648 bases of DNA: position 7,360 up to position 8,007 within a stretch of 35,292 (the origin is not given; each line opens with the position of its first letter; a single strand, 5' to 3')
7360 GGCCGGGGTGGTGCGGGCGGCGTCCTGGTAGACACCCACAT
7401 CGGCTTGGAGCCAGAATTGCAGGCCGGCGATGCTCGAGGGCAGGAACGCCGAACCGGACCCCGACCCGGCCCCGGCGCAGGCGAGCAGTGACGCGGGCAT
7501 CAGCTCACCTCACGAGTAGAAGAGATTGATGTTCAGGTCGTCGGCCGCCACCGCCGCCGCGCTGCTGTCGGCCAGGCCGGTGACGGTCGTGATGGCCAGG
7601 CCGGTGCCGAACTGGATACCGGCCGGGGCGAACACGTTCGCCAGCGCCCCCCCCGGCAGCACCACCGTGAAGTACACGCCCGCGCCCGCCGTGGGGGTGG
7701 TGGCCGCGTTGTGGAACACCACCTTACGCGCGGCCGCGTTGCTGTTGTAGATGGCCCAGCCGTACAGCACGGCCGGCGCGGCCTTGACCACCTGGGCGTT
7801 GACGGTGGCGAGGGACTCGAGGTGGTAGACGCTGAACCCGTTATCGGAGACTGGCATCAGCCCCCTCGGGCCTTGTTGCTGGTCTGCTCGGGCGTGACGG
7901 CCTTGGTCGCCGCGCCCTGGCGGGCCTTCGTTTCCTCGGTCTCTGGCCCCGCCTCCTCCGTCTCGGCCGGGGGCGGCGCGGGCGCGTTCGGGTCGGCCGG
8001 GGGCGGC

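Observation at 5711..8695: About 3 kb of accessory genes between the major capsid and head-tail connector genes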

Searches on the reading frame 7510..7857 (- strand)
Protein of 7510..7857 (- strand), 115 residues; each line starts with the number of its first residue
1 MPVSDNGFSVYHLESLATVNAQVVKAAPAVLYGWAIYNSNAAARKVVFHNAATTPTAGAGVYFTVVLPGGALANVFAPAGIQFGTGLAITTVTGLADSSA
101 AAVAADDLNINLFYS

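Call 3: search_protein_families(library=pfam, proteins=[window:7510-7857:-], max_evalue=0.1)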
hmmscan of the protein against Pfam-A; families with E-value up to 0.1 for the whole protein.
window:7510-7857:- (115 aa): 1 family
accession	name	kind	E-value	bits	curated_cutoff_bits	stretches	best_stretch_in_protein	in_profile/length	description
PF25270.1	Khk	-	0.086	12.5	35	1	40-104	275-339/365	Prokaryotic ketohexokinase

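Call 4: search_protein_families(library=phrogs, proteins=[window:7510-7857:-], max_evalue=0.1)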
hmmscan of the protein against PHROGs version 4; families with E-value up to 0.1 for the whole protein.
window:7510-7857:- (115 aa): 0 families

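Call 10: search_solved_structures(query=window:7510-7857:-, max_evalue=10, show_alignments=2)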
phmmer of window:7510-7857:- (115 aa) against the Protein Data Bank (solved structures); distinct sequences matched with E-value up to 10: 3.
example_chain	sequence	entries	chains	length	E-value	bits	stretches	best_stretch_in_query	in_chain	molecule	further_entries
3rih_A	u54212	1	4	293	0.19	14.9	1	32-98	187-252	short chain dehydrogenase or reductase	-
4bmv_A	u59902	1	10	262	0.22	14.7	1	23-100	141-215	SHORT-CHAIN DEHYDROGENASE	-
3q8n_A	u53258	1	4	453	0.31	14.2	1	56-102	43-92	4-aminobutyrate transaminase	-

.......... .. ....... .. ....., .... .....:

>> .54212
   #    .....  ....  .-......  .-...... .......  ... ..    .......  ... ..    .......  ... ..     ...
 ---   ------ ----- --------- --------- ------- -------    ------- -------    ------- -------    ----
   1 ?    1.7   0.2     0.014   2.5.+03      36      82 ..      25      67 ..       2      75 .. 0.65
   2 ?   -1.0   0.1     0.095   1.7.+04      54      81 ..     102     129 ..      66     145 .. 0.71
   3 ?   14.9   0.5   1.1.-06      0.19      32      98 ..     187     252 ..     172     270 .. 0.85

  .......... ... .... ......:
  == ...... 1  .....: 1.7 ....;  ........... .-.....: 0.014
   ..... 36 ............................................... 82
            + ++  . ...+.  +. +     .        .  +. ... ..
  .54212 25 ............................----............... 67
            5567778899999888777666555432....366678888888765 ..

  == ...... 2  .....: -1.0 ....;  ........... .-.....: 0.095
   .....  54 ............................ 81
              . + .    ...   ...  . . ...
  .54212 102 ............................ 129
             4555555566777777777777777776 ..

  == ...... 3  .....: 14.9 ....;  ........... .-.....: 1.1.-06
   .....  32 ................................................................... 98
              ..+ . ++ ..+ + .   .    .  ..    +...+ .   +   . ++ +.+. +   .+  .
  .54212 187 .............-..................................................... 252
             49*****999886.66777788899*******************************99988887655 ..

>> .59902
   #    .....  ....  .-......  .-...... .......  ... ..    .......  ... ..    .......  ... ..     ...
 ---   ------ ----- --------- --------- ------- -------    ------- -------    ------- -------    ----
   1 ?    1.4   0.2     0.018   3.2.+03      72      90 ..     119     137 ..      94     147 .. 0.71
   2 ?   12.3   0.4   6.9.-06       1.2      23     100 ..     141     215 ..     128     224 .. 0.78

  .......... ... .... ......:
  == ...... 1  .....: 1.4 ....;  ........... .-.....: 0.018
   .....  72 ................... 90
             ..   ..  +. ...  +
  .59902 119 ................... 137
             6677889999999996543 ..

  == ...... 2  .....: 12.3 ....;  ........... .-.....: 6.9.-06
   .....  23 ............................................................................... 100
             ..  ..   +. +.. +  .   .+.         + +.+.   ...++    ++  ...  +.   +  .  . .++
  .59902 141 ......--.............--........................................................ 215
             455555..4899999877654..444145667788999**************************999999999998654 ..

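Call 12: search_protein_families(library=ncbifam, proteins=[window:7510-7857:-], max_evalue=1)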
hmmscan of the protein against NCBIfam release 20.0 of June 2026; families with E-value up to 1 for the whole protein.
window:7510-7857:- (115 aa): 0 families

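Call 50: search_protein_representatives(protein=window:7510-7857:-)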
Query: 115 residues. Proteins with E-value up to 0.001 (for the whole library): 3847; up to 1e-10: 885; up to 1e-30: 79. The best 150 are listed.
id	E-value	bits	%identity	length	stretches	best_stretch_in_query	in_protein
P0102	6.7e-40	151.4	68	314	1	2-114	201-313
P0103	1.9e-38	146.8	67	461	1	2-114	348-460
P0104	4.2e-38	145.6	66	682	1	2-115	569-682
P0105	5.1e-38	145.4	54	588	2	2-115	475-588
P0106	3.2e-37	142.8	64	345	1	2-114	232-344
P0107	5.7e-37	142.0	61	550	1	2-114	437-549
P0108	3.6e-36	139.4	64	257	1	2-114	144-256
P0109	8.7e-36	138.2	63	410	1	2-115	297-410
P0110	1.0e-35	138.0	63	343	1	2-115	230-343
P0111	1.1e-35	137.9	65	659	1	2-115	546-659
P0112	1.2e-35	137.8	60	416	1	2-114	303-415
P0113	1.9e-35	137.1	60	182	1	2-114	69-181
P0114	2.2e-35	136.9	64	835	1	2-114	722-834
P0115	2.4e-35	136.8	60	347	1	2-115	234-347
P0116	2.7e-35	136.6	65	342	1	6-115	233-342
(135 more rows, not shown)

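Call 54: search_dna_similar(query=window:7510-7857:-, collection=phages, mode=protein, max_rows=30, max_evalue=0.001)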
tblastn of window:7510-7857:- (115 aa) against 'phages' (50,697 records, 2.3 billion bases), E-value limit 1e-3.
Records with a match: 2; places in all: 2; records where one place covers at least 80% of the query: 0.
Best place of each record, by identity: <60% 2.
By first word of the organism name: Caulobacter 1; Synechococcus 1.
By host as written in the record: Caulobacter vibrioides CB15 1; Synechococcus sp. KCZYR4S1 1.
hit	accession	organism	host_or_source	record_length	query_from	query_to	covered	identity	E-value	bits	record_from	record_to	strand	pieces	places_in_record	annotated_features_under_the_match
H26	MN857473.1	Caulobacter phage S2B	Caulobacter vibrioides CB15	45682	2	87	75%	34.9%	1e-7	54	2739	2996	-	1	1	S2B_gp004c: hypothetical protein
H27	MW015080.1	Synechococcus phage S-SRP01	Synechococcus sp. KCZYR4S1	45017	7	89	72%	35.7%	8e-7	51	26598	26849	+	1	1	hypothetical protein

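Call 55: find_homologous_proteins(query=window:7510-7857:-, max_evalue=1e-10)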
Query window:7510-7857:- (115 aa): 39 proteins with E <= 1e-10 among 454 candidates.
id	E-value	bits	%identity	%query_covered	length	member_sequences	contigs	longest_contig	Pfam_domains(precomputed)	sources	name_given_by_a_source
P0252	4.7e-65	234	100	100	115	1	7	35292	-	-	-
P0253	2.0e-38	148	62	99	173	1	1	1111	-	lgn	-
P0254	2.3e-37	145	62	99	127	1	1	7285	-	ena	-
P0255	2.7e-37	145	63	95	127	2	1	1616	-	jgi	jgi:hypothetical protein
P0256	3.8e-37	144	65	95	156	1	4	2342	-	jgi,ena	jgi:hypothetical protein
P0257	7.0e-37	143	64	99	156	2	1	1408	-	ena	-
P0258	8.4e-37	143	63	95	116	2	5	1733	-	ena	-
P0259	1.2e-36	143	63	95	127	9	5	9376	-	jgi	jgi:hypothetical protein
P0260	2.1e-35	139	59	99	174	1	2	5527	-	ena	-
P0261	4.2e-35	138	64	94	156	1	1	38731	-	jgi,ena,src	-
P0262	7.1e-35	137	63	95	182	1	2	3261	-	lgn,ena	-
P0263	1.5e-34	136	62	99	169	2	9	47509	-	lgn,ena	-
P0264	2.8e-34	135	61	99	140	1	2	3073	-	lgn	-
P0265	5.0e-34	134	64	94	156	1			-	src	-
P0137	4.1e-33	131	67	90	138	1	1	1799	-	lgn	-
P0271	2.4e-31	126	57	99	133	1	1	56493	-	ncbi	-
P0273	5.4e-31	124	61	95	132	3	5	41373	-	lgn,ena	-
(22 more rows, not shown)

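Call 56: find_encoding_contigs(protein=P0261, flank=8000, max_places=1)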
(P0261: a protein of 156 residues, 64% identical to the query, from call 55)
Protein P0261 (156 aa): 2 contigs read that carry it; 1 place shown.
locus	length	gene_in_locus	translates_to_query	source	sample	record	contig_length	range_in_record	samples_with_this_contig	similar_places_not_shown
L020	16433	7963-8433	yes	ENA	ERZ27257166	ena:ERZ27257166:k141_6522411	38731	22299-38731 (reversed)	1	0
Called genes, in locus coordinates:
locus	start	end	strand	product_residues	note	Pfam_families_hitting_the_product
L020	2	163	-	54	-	?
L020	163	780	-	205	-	-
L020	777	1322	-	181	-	-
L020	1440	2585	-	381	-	-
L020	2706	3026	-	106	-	-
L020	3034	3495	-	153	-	-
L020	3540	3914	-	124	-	-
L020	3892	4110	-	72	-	-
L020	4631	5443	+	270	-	-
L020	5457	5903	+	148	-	-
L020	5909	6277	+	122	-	-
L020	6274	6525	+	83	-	-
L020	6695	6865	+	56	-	-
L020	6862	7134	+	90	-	-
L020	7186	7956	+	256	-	-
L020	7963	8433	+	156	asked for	-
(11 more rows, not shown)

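Call 57: find_encoding_contigs(protein=P0273, flank=8000, max_places=1)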
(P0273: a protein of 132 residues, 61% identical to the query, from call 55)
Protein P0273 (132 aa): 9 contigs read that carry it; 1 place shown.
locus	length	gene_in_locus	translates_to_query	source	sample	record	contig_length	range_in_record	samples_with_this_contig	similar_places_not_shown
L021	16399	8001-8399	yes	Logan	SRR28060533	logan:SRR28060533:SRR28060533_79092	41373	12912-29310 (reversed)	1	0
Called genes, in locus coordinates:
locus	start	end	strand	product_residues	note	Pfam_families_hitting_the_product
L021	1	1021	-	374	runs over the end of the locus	PF04851:ResIII (faint), PF00271:Helicase_C (weak)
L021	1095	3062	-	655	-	PF01612:DNA_pol_A_exo1, PF00476:DNA_pol_A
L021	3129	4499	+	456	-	-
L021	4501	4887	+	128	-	-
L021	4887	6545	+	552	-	-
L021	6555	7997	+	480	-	-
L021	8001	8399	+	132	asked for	-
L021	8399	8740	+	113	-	-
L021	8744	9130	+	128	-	-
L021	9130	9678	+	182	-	-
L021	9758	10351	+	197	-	PF20043:DUF6445 (weak)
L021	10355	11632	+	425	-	PF13489:Methyltransf_23 (weak)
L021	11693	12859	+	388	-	-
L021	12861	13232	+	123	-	-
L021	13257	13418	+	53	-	-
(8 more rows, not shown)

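Call 58: find_encoding_contigs(protein=P0271, flank=8000, max_places=1)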
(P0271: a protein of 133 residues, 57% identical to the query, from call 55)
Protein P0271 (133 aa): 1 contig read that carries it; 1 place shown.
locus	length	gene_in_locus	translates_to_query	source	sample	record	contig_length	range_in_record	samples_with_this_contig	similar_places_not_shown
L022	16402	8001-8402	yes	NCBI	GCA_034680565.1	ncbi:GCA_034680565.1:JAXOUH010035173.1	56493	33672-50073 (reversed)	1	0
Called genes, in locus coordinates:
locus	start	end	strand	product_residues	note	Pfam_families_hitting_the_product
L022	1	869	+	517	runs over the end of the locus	-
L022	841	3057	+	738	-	-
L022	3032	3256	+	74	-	-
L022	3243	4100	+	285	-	-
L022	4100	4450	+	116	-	-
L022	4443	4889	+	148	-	-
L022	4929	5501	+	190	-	-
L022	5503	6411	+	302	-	PF10124:Mu-like_gpT (faint), PF25209:Phage_capsid_4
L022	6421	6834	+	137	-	-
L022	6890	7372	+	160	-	-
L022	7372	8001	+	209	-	-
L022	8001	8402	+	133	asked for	-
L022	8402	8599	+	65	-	-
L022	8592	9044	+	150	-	-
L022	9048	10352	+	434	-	-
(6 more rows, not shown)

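Call 68: predict_structure(alignment_id=A2)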
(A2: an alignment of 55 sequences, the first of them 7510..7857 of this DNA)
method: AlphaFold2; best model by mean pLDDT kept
length: 115 residues; sequences in the alignment: 55
mean_pLDDT: 94.2   pTM: 0.86
mean pLDDT of the five models: 94.2, 93.3, 93.3, 93.3, 91.3
residues with pLDDT >= 90: 106; 70-90: 3; 50-70: 4; < 50: 2
segments of 3 or more residues with pLDDT < 50: none
pLDDT, mean of each block of 10 residues (from residue 1): 66 97 98 97 98 97 97 94 98 96 98 96
secondary structure, 60 per line:
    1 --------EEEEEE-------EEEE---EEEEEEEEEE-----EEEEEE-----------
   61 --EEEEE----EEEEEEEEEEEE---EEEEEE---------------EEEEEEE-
elements in order: E9-14 E22-25 E29-38 E44-49 E63-67 E72-83 E87-92 E108-114

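Call 72: get_annotated_region(hit=H26, flank=6000)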
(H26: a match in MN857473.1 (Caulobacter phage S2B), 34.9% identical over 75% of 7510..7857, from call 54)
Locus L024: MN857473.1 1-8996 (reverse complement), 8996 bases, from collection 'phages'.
description: Caulobacter phage S2B, complete genome.
organism: Caulobacter phage S2B (NCBI taxid 2759120)
taxonomy: Viruses; Duplodnaviria; Heunggongvirae; Uroviricota; Caudoviricetes; Autographiviridae
host: Caulobacter vibrioides CB15; source: creek water; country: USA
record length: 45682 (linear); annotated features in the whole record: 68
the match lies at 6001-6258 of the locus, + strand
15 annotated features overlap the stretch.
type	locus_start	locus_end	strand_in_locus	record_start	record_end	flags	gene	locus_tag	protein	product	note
CDS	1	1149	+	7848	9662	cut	S2B_gp014c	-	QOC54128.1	protein of unknown function DUF1983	-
CDS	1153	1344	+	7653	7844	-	S2B_gp013c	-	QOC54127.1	hypothetical protein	-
CDS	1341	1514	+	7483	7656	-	S2B_gp012c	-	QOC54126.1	hypothetical protein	-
CDS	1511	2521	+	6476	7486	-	S2B_gp011c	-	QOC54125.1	hypothetical protein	-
CDS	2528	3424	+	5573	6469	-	S2B_gp010c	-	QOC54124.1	tail fiber protein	-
CDS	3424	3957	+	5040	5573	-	S2B_gp009c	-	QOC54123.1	hypothetical protein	-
CDS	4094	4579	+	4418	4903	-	S2B_gp008c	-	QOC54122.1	hypothetical protein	-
CDS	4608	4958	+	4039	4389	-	S2B_gp007c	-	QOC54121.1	protein of unknown function DUF1353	-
CDS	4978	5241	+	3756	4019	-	S2B_gp006c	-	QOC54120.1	hypothetical protein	-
CDS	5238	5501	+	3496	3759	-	S2B_gp005c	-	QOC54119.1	hypothetical protein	-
CDS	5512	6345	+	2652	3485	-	S2B_gp004c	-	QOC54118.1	hypothetical protein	-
CDS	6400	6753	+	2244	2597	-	S2B_gp003c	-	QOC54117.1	hypothetical protein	-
CDS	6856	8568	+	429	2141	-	S2B_gp002c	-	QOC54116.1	terminase large subunit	-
repeat_region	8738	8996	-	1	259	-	-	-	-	-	right and left terminal repeat sequences and all genes contained within are identical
misc_feature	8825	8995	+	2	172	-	S2B_gp001c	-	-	-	similar to hypothetical protein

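Call 73: get_annotated_region(hit=H27, flank=6000)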
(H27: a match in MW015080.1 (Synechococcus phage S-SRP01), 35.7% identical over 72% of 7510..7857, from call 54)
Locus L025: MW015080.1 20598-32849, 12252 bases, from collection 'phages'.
description: Synechococcus phage S-SRP01, complete genome.
organism: Synechococcus phage S-SRP01 (NCBI taxid 2781607)
taxonomy: Viruses; Duplodnaviria; Heunggongvirae; Uroviricota; Caudoviricetes; Autographiviridae
host: Synechococcus sp. KCZYR4S1; source: Singapore Serangoon Reservoir; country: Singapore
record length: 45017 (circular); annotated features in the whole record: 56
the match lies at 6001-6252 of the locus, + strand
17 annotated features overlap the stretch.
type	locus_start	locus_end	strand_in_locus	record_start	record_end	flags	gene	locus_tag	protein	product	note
CDS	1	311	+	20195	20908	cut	-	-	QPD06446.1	class I ribonucleotide reductase beta subunit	-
CDS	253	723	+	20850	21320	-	-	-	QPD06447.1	restriction endonuclease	-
CDS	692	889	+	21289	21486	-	-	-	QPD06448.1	hypothetical protein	-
CDS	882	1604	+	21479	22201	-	-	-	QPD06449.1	head-to-tail connector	-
CDS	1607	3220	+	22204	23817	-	-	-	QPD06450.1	hypothetical protein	-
CDS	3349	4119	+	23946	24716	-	-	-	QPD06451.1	capsid assembly protein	-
CDS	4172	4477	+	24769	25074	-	-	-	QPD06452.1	septal ring lytic transglycosylase RlpA family protein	-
CDS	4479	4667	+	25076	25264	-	-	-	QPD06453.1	hypothetical protein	-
CDS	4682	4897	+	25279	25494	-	-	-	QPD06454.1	hypothetical protein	-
CDS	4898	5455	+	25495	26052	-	-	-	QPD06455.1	hypothetical protein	-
CDS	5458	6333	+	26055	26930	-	-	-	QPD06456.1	hypothetical protein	-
CDS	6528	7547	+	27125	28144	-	-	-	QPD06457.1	capsid protein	T7 capsid protein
CDS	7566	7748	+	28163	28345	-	-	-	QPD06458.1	hypothetical protein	-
CDS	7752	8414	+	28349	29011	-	-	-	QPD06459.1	tail tubular protein A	-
CDS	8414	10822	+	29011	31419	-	-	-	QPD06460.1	tail tubular protein B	-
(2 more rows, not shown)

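Call 74: fold_search(model_id=the predicted structure, library=pdb)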
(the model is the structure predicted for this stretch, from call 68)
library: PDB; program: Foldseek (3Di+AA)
matches with E <= 10: 1452; with E <= 0.001: 0
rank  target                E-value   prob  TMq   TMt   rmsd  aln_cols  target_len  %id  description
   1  8cpy_I                4.7e-03  1.00  0.46  0.38   6.3       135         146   14  Extended cowpea chlorotic mottle virus (released 2023-09-27)
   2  4y6x_C                4.7e-03  0.99  0.42  0.36   7.1       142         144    9  Structure of Tobacco streak virus coat protein at 2.1 Angstroms resolution (C2 crystal form) (released 2016-01-20)
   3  6jja                  5.6e-03  0.93  0.34  0.28   8.4       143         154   15  Cryo-EM structure of giant freshwater prawn Macrobrachium rosenbergii extra small virus (XSV) VLP (released 2019-07-17)
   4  4y6t_A                6.9e-03  0.97  0.40  0.34   7.6       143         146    8  Structure of Tobacco streak virus coat protein dimer at 2.4 Angstroms resolution (released 2016-01-20)
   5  6brb_A                1.0e-02  0.80  0.30  0.27   7.9       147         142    7  Novel non-antibody protein scaffold targeting CD40L (released 2018-12-05)
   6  9i0y_a                1.1e-02  0.97  0.40  0.41   6.1       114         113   12  Recombinant Ena2A fibers (released 2025-03-12)
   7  9i0y_0                1.1e-02  0.97  0.40  0.40   6.1       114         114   12  Recombinant Ena2A fibers (released 2025-03-12)
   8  7sgm_A                1.3e-02  0.77  0.32  0.29   7.9       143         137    8  Crystal structure of a Fab variant containing a fluorescent noncanonical amino acid with blocked excited state proton  (released 2022-02-02)
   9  3x0t_B                1.3e-02  0.99  0.43  0.45   9.8       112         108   13  Crystal structure of PirA (released 2015-08-26)
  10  4y6x_A                1.4e-02  0.82  0.35  0.30   8.6       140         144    8  Structure of Tobacco streak virus coat protein at 2.1 Angstroms resolution (C2 crystal form) (released 2016-01-20)
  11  3x0t_A                1.5e-02  0.99  0.47  0.48   6.2       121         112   11  Crystal structure of PirA (released 2015-08-26)
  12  4y6t_B                1.6e-02  0.90  0.37  0.32   8.3       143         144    7  Structure of Tobacco streak virus coat protein dimer at 2.4 Angstroms resolution (released 2016-01-20)
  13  9bur_A                1.6e-02  0.77  0.27  0.07   8.8       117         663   11  Structure of GGCX-BGP complex (released 2025-01-29)
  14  8qpg_TD               1.7e-02  0.96  0.42  0.42   6.4       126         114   12  Turret of Haloferax tailed virus 1 (released 2024-10-09)
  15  3mpb_B                1.8e-02  0.44  0.27  0.18  10.2       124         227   16  Z5688 from E. coli O157:H7 bound to fructose (released 2010-07-21)
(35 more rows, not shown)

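Call 75: fold_search(model_id=the predicted structure, library=viral)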
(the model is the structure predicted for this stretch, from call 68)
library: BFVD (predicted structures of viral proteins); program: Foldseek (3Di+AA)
matches with E <= 10: 1763; with E <= 0.001: 52
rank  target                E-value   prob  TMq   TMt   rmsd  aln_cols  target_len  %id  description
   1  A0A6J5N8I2            7.6e-12  1.00  0.92  0.19   0.6       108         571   47  Uncharacterized protein [uncultured Caudovirales phage]
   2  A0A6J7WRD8            1.3e-11  1.00  0.92  0.24   1.5       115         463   31  Uncharacterized protein [uncultured Caudovirales phage]
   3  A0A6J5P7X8            2.7e-11  1.00  0.93  0.71   1.6       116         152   31  Uncharacterized protein [uncultured Caudovirales phage]
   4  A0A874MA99            6.0e-11  1.00  0.93  0.38   1.3       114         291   32  Uncharacterized protein [Synechococcus phage S-SRP01]
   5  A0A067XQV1            6.2e-10  1.00  0.92  0.36   1.4       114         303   32  (no name in the UniProt tables at hand)
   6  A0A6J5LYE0            4.1e-09  1.00  0.88  0.57   1.5       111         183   26  Uncharacterized protein (Fragment) [uncultured Caudovirales phage]
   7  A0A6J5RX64            1.4e-08  1.00  0.80  0.29   2.9       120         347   28  Uncharacterized protein [uncultured Caudovirales phage]
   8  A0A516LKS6            5.5e-08  1.00  0.84  0.79   3.5       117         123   20  (no name in the UniProt tables at hand)
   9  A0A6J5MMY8            5.9e-08  1.00  0.89  0.18   1.4       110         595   31  Ig-like domain-containing protein [uncultured Caudovirales phage]
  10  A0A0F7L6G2            6.5e-08  1.00  0.72  0.67   4.3       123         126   21  Uncharacterized protein [uncultured marine virus]
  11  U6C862                9.0e-08  1.00  0.76  0.58   3.5       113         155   23  Uncharacterized protein [Ralstonia phage RSK1]
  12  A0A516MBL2            5.4e-07  1.00  0.85  0.81   2.8       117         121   20  (no name in the UniProt tables at hand)
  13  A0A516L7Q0            9.8e-07  1.00  0.82  0.78   3.5       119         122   17  (no name in the UniProt tables at hand)
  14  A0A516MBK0            1.0e-06  1.00  0.85  0.82   3.4       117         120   22  (no name in the UniProt tables at hand)
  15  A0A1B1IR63            3.8e-06  1.00  0.77  0.74   2.8       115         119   20  (no name in the UniProt tables at hand)
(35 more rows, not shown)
